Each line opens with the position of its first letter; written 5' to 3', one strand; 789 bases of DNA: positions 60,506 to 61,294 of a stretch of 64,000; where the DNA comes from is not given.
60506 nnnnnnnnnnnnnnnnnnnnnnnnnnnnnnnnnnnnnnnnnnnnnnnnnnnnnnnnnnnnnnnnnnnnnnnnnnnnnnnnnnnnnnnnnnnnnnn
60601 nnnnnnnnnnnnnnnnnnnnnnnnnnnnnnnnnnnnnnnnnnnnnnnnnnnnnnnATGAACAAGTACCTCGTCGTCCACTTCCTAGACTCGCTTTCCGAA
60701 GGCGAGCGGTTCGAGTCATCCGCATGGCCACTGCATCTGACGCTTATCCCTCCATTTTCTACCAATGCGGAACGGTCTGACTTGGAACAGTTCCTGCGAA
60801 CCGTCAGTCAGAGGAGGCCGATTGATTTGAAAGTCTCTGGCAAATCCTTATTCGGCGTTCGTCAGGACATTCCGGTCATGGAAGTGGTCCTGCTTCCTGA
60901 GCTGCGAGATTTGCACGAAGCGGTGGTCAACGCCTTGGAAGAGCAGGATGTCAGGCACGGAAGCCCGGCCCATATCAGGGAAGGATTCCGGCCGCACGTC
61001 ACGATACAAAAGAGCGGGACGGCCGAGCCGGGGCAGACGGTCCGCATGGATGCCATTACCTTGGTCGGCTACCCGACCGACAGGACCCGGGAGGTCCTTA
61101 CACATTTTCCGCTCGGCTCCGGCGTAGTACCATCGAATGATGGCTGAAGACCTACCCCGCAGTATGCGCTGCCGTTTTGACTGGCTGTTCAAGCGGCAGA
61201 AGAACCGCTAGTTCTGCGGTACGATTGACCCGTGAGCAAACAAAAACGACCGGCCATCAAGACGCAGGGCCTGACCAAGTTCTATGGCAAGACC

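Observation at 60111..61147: Translationally coupled minimal nucleotidyltransferase + 2H phosphoesterase pair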

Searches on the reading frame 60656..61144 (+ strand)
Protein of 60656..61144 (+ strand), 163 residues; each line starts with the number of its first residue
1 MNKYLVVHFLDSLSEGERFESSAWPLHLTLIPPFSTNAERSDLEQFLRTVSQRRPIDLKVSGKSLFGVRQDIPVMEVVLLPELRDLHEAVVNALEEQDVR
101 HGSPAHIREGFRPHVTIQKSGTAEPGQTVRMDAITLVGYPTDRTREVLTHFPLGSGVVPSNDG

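Call 3: search_protein_families(library=pfam, proteins=[window:60656-61144:+], max_evalue=0.01)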
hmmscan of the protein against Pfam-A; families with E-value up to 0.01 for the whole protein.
window:60656-61144:+ (163 aa): 2 families
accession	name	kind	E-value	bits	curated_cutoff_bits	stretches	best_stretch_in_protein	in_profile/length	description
PF13563.12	2_5_RNA_ligase2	-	1.2e-14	55.1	27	1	21-128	21-124/152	2'-5' RNA ligase superfamily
PF02834.22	LigT_PEase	-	1.1e-05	26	23.3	0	16-67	26-78/87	LigT like Phosphoesterase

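Call 4: search_protein_families(library=ncbifam, proteins=[window:60656-61144:+], max_evalue=0.01)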
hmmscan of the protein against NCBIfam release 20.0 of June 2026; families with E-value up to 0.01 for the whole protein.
window:60656-61144:+ (163 aa): 1 family
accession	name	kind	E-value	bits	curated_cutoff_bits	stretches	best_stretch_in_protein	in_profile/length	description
TIGR02258.1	2_5_ligase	equivalog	4.5e-05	23.4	65.7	1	36-124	50-134/180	RNA 2',3'-cyclic phosphodiesterase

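Call 8: search_solved_structures(query=window:60656-61144:+, max_evalue=1, show_alignments=2)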
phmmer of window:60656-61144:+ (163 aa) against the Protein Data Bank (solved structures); distinct sequences matched with E-value up to 1: 0.

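Call 11: find_homologous_proteins(query=window:60656-61144:+)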
Query window:60656-61144:+ (163 aa): 2 proteins with E <= 0.001 among 61 candidates.
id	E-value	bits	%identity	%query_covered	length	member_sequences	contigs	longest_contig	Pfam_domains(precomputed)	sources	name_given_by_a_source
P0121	2.3e-102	358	100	100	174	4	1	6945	PF02834.23,PF13563.13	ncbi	ncbi:MAG TPA: 2'-5' RNA ligase family protein [Patescibacteria group bacterium]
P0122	3.5e-50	188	56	95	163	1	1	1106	PF02834.23,PF13563.13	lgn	-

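Call 14: find_encoding_contigs(protein=P0122, flank=5000, max_places=3)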
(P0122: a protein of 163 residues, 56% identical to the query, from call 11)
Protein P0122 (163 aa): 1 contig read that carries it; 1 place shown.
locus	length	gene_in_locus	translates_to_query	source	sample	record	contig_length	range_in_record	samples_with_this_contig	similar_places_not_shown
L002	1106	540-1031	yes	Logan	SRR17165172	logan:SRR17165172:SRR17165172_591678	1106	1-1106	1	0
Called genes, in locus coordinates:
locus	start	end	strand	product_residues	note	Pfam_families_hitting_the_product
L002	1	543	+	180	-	?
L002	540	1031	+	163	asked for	PF02834:LigT_PEase (faint), PF13563:2_5_RNA_ligase2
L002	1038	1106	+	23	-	?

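Call 25: search_protein_representatives(protein=window:60656-61144:+)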
Query: 163 residues. Proteins with E-value up to 0.001 (for the whole library): 763; up to 1e-10: 203; up to 1e-30: 1. The best 150 are listed.
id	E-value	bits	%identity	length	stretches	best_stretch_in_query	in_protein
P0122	1.1e-50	188.3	58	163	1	1-154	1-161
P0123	2.0e-23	99.7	41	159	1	2-154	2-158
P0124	6.2e-23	98.1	37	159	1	3-146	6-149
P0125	6.7e-23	98.0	41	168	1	3-140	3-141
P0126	1.6e-22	96.8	36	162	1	3-149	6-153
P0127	1.6e-21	93.5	38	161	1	3-139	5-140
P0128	1.8e-21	93.3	37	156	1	1-138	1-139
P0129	2.1e-21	93.1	36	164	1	2-155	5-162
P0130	2.8e-21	92.7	39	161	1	1-139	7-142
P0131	4.5e-20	88.8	36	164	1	3-153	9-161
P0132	7.4e-20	88.1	35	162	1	2-152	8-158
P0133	1.1e-19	87.5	32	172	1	4-138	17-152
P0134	3.1e-19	86.1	33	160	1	2-142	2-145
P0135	3.8e-19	85.8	38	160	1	2-148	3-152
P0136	1.0e-18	84.4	34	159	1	5-142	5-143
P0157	5.3e-16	75.6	36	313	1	1-148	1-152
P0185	1.8e-14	70.6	36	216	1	3-142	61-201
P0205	9.2e-14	68.3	34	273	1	2-155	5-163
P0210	1.2e-13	67.9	34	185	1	2-130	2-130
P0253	1.9e-12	64.0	29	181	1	2-143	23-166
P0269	4.0e-12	63.0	38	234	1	1-148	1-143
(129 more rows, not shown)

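Call 43: find_related_loci(query=A4, collection=metagenome_contigs, flank=4000)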
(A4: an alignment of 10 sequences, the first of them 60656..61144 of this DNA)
Query A4 (163 aa) in metagenome_contigs; peptide patterns used: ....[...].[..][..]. (x = any residue, [..] = any of these).
144 stretches matched a pattern; 95 encode a relative of the query (tblastn E <= 1e-3); the best 80 are kept; 80 distinct loci.
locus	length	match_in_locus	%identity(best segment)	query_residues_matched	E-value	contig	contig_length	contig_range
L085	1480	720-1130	36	2-137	3e-27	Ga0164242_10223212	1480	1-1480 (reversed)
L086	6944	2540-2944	35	4-137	2e-25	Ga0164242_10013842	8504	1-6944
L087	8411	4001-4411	32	2-137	7e-24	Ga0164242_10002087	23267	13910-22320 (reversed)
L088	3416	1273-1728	34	2-153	5e-23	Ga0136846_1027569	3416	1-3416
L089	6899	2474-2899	34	3-142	9e-22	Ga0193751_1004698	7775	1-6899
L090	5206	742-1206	35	2-154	1e-21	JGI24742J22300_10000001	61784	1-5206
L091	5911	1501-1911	31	3-138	1e-21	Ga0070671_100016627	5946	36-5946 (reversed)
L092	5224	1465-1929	35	2-154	1e-21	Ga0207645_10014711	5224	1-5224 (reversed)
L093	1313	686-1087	35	1-139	4e-21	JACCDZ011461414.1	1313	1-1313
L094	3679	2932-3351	36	1-137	4e-21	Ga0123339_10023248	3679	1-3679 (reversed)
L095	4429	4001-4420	36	1-137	5e-21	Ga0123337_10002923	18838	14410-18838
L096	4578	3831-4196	33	3-148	4e-20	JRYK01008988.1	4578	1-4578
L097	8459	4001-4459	31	2-154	1e-19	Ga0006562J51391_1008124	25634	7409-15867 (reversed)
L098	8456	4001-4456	33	2-153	1e-19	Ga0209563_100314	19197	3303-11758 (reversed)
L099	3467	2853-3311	32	2-153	6e-19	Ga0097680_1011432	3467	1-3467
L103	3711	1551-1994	31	3-148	3e-18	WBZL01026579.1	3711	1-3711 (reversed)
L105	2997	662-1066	31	2-137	5e-17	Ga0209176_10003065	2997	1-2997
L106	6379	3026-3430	31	2-137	6e-17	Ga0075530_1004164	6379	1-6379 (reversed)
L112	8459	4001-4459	30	3-153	7e-16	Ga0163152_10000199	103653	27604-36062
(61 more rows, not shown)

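Call 46: search_protein_families(library=padloc, proteins=[window:60656-61144:+], max_evalue=0.01)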
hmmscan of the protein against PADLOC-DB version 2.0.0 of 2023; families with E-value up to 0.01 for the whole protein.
window:60656-61144:+ (163 aa): 0 families

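Call 47: search_protein_families(library=phrogs, proteins=[window:60656-61144:+], max_evalue=0.01)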
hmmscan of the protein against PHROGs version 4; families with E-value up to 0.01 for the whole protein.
window:60656-61144:+ (163 aa): 0 families

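Call 48: predict_structure(alignment_id=A3)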
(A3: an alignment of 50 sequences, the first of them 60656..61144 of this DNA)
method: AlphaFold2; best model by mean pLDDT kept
length: 163 residues; sequences in the alignment: 50
mean_pLDDT: 95.7   pTM: 0.88
mean pLDDT of the five models: 95.7, 95.8, 95.6, 94.7, 94.6
residues with pLDDT >= 90: 154; 70-90: 3; 50-70: 6; < 50: 0
segments of 3 or more residues with pLDDT < 50: none
pLDDT, mean of each block of 10 residues (from residue 1): 98 98 97 98 96 98 95 98 98 96 95 96 97 98 98 82 70
secondary structure, 60 per line:
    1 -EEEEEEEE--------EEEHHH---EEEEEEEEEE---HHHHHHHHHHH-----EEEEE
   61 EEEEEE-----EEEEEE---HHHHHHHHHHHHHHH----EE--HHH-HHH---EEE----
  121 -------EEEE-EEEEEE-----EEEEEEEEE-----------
elements in order: E2-9 E18-20 E27-36 H40-50 E56-66 E72-77 H81-95 E114-116 E128-131 E133-138 E144-152

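Call 53: fold_search(model_id=the predicted structure, library=pdb)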
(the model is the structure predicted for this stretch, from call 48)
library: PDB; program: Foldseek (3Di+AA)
matches with E <= 10: 288; with E <= 0.001: 25
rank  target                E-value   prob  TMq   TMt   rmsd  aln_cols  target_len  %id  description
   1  5ldm_A                1.1e-05  1.00  0.59  0.56   7.4       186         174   14  Crystal structure of E.coli LigT complexed with 2'-AMP (released 2017-01-18)
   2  2d4g_A                1.4e-05  1.00  0.68  0.66   4.7       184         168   20  Structure of YjcG protein, a putative 2'-5' RNA ligase from Bacillus subtilis (released 2006-10-17)
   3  1jh6_A                2.7e-05  1.00  0.62  0.56   5.4       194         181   13  Semi-reduced Cyclic Nucleotide Phosphodiesterase from Arabidopsis thaliana (released 2002-02-06)
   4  4qak_B                3.0e-05  1.00  0.60  0.57   7.0       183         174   15  Crystal structure of phosphoesterase (released 2014-10-22)
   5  4qak_A                4.2e-05  1.00  0.61  0.58   6.9       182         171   16  Crystal structure of phosphoesterase (released 2014-10-22)
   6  1vdx                  4.7e-05  1.00  0.64  0.58   7.3       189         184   14  Crystal Structure of a Pyrococcus horikoshii protein with similarities to 2'5' RNA-ligase (released 2005-04-12)
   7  5h7e                  5.9e-05  1.00  0.68  0.61   7.2       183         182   15  Crystal Structure of native drCPDase (released 2017-09-27)
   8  5ldo_C                9.3e-05  1.00  0.53  0.52   7.7       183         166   15  Crystal structure of E.coli LigT complexed with 3'-AMP (released 2017-01-18)
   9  5ldi_D                1.3e-04  1.00  0.55  0.52   7.2       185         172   14  Crystal structure of E.coli LigT in apo form (released 2017-01-18)
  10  5ldp_B                1.5e-04  1.00  0.55  0.53   6.7       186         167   15  Crystal structure of E.coli LigT complexed with ATP (released 2017-01-18)
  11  5ldk_B                1.5e-04  1.00  0.62  0.59   7.0       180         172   16  Crystal structure of E.coli LigT complexed with ATP (released 2017-01-18)
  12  5ldi_A                1.7e-04  1.00  0.65  0.61   6.8       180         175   14  Crystal structure of E.coli LigT in apo form (released 2017-01-18)
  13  5ldq_B                1.9e-04  1.00  0.58  0.57   7.3       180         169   17  Crystal structure of E.coli LigT complexed with NADP+ (released 2017-01-18)
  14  5ldi_B                2.6e-04  1.00  0.56  0.54   7.5       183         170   14  Crystal structure of E.coli LigT in apo form (released 2017-01-18)
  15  2fyh_MODEL_1_A        2.9e-04  1.00  0.63  0.55   7.7       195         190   13  Solution structure of the 2'-5' RNA ligase-like protein from Pyrococcus furiosus (released 2007-02-20)
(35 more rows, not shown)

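Call 58: search_protein_families(library=pfam, alignment_id=A7, max_evalue=0.001)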
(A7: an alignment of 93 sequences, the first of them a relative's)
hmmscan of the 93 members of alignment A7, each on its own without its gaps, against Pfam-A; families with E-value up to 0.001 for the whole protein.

A. member 1, L085:28-636:+ (203 aa): 0 families

B. families by the number of members that match (of 93 scanned): 39 families (the first 25 are shown)
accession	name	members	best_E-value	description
PF09285.17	Elong-fact-P_C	39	2.7e-24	Elongation factor P, C-terminal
PF01132.26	EFP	38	1.7e-22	Elongation factor P (EF-P) OB domain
PF08207.18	EFP_N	37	1.2e-17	Elongation factor P (EF-P) KOW-like domain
PF01728.25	FtsJ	25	5.7e-40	FtsJ-like methyltransferase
PF01479.30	S4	23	7.1e-15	S4 domain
PF13649.12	Methyltransf_25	10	1.2e-05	Methyltransferase domain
PF00300.27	His_Phos_1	6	1.8e-37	Histidine phosphatase superfamily (branch 1)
PF22421.1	SYY_C-terminal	6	3.7e-05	Tyrosine--tRNA ligase SYY-like C-terminal domain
PF13489.12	Methyltransf_23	6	6.4e-05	Methyltransferase domain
PF13275.11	S4_2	3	4.2e-05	S4 domain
PF11268.13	DUF3071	2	1e-53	Protein of unknown function (DUF3071)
PF03466.25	LysR_substrate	2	3.6e-20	LysR substrate binding domain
PF07992.20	Pyr_redox_2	1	3.7e-46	Pyridine nucleotide-disulphide oxidoreductase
PF01061.29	ABC2_membrane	1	4.8e-31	ABC-2 type transporter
PF13738.12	Pyr_redox_3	1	3.7e-22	Pyridine nucleotide-disulphide oxidoreductase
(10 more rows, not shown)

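Call 61: search_protein_families(library=pfam, proteins=[L085:28-636:+, L089:1671-2432:+, L091:531-1484:+, L094:1491-2885:+, L096:3007-3801:+, L097:3243-3989:+, L103:1008-1463:+, L105:41-628:+, L106:2135-2992:+, L112:3414-3938:+], max_evalue=0.01)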
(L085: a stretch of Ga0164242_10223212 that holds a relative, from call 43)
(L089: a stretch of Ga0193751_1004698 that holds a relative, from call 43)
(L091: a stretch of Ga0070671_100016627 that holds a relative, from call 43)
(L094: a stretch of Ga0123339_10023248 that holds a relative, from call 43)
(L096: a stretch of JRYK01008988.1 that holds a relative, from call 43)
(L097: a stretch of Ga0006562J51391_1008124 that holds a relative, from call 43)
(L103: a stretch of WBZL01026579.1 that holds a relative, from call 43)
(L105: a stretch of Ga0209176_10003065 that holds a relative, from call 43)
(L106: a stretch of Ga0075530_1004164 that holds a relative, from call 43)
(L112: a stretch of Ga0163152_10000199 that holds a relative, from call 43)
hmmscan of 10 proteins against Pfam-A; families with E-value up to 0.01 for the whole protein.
L085:28-636:+ (203 aa): 0 families

L089:1671-2432:+ (254 aa): 2 families
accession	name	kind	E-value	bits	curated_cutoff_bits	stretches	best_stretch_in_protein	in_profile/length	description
PF01636.29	APH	-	7.5e-14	52.5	23.2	1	113-177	161-229/239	Phosphotransferase enzyme family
PF01633.27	Choline_kinase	-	0.001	18.9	29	1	113-194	157-243/300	Choline/ethanolamine kinase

L091:531-1484:+ (318 aa): 11 families
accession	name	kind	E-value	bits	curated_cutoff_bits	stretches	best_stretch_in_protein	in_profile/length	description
PF07992.20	Pyr_redox_2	-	3.7e-46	158.3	26.1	1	13-298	2-291/291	Pyridine nucleotide-disulphide oxidoreductase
PF13738.12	Pyr_redox_3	-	3.7e-22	79.4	30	1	70-281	83-305/305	Pyridine nucleotide-disulphide oxidoreductase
PF00070.33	Pyr_redox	-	2.9e-10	40.9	22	1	153-225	1-80/82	Pyridine nucleotide-disulphide oxidoreductase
PF01266.30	DAO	-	1.5e-05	25.1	27.9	0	13-46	1-35/353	FAD dependent oxidoreductase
PF01946.23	Thi4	-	2.8e-05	23.9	26.2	1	11-46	17-54/235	Thi4 family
PF00890.30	FAD_binding_2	-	5e-05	23.1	20.4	0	13-48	1-36/414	FAD binding domain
PF03486.20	HI0933_like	-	0.0001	22.3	50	0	13-43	2-32/244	HI0933-like protein Rossmann domain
PF01134.28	GIDA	-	0.00057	19.5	22.1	0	13-41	1-29/391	Glucose inhibited division protein A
PF13434.12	Lys_Orn_oxgnase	-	0.00057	19.5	21.3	0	106-183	143-222/339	L-lysine 6-monooxygenase/L-ornithine 5-monooxygenase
PF13450.12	NAD_binding_8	-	0.00068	20.3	21.9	1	17-50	2-36/68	NAD(P)-binding Rossmann-like domain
PF12831.13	FAD_oxidored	-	0.0029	17.4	27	1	13-49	1-38/416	FAD dependent oxidoreductase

L094:1491-2885:+ (465 aa): 1 family
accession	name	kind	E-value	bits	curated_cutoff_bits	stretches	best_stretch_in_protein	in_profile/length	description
PF11268.13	DUF3071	-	1e-53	182.4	26.9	1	3-172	1-168/168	Protein of unknown function (DUF3071)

L096:3007-3801:+ (265 aa): 2 families
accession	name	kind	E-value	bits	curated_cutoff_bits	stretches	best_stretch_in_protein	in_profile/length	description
PF01061.29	ABC2_membrane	-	4.8e-31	108.4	26.9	1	21-228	4-209/211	ABC-2 type transporter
PF12698.13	ABC2_membrane_3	-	2.4e-19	70.1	31.6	1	64-252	157-341/347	ABC-2 family transporter protein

L097:3243-3989:+ (249 aa): 1 family
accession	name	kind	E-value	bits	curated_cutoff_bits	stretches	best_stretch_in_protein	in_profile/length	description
PF00300.27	His_Phos_1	-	4.1e-35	121.7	21.7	1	7-209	1-172/194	Histidine phosphatase superfamily (branch 1)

L103:1008-1463:+ (152 aa): 3 families
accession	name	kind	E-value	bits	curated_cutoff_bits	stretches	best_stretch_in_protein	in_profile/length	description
PF00383.29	dCMP_cyt_deam_1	-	1.1e-19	70.6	25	1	5-104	3-101/102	Cytidine and deoxycytidylate deaminase zinc-binding region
PF14437.12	MafB19-deam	-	9.2e-15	55.2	27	1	10-108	7-104/142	MafB19-like deaminase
PF14439.12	Bd3614-deam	-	0.0011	19.3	38.5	1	31-95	13-76/113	Bd3614-like deaminase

L105:41-628:+ (196 aa): 1 family
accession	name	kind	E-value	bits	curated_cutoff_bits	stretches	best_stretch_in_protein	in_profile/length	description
PF03466.25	LysR_substrate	-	3.6e-20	72.7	28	1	24-195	36-208/209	LysR substrate binding domain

L106:2135-2992:+ (286 aa): 2 families
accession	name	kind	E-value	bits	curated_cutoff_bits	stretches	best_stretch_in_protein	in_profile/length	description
PF03466.25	LysR_substrate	-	5.5e-20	72.1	28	1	112-285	34-208/209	LysR substrate binding domain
PF00126.33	HTH_1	-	3.7e-19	68.9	26.6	1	5-61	4-60/60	Bacterial regulatory helix-turn-helix protein, lysR family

L112:3414-3938:+ (175 aa): 1 family
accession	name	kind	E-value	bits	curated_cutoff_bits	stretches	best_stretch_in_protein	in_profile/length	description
PF00300.27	His_Phos_1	-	1.8e-37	129.3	21.7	1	3-155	1-158/194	Histidine phosphatase superfamily (branch 1)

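Call 68: find_encoding_contigs(protein=P0121, flank=7000, max_places=2)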
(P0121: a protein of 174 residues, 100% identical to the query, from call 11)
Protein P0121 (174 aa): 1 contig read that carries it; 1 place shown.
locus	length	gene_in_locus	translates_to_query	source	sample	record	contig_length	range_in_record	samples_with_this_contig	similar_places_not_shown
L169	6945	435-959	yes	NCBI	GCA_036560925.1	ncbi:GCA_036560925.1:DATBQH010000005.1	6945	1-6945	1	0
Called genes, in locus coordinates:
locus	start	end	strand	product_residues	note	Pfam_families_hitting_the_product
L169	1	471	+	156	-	PF06042:NTP_transf_6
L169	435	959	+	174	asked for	PF02834:LigT_PEase (faint), PF13563:2_5_RNA_ligase2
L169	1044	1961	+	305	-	PF00005:ABC_tran, PF13304:AAA_21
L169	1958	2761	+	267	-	PF12679:ABC2_membrane_2, PF12730:ABC2_membrane_4 (weak), PF10920:DUF2705, PF12698:ABC2_membrane_3 (weak), PF13346:ABC2_membrane_5 (weak)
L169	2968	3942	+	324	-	PF01820:Dala_Dala_lig_N, PF02222:ATP-grasp, PF07478:Dala_Dala_lig_C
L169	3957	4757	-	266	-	PF09992:NAGPA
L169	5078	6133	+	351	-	PF01594:AI-2E_transport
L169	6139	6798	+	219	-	PF00702:Hydrolase, PF13419:HAD_2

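Call 84: search_solved_structures(query=A3, max_evalue=10, show_alignments=3)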
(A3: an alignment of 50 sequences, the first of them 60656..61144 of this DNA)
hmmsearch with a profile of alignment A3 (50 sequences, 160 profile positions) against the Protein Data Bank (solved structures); distinct sequences matched with E-value up to 10: 2.
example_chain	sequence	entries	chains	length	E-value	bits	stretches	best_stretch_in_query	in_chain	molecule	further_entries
2d4g_A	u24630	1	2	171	5.9e-07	32.5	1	25-122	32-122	hypothetical protein BSU11850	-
1vdx_A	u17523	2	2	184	0.036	17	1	26-124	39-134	Hypothetical protein PH0099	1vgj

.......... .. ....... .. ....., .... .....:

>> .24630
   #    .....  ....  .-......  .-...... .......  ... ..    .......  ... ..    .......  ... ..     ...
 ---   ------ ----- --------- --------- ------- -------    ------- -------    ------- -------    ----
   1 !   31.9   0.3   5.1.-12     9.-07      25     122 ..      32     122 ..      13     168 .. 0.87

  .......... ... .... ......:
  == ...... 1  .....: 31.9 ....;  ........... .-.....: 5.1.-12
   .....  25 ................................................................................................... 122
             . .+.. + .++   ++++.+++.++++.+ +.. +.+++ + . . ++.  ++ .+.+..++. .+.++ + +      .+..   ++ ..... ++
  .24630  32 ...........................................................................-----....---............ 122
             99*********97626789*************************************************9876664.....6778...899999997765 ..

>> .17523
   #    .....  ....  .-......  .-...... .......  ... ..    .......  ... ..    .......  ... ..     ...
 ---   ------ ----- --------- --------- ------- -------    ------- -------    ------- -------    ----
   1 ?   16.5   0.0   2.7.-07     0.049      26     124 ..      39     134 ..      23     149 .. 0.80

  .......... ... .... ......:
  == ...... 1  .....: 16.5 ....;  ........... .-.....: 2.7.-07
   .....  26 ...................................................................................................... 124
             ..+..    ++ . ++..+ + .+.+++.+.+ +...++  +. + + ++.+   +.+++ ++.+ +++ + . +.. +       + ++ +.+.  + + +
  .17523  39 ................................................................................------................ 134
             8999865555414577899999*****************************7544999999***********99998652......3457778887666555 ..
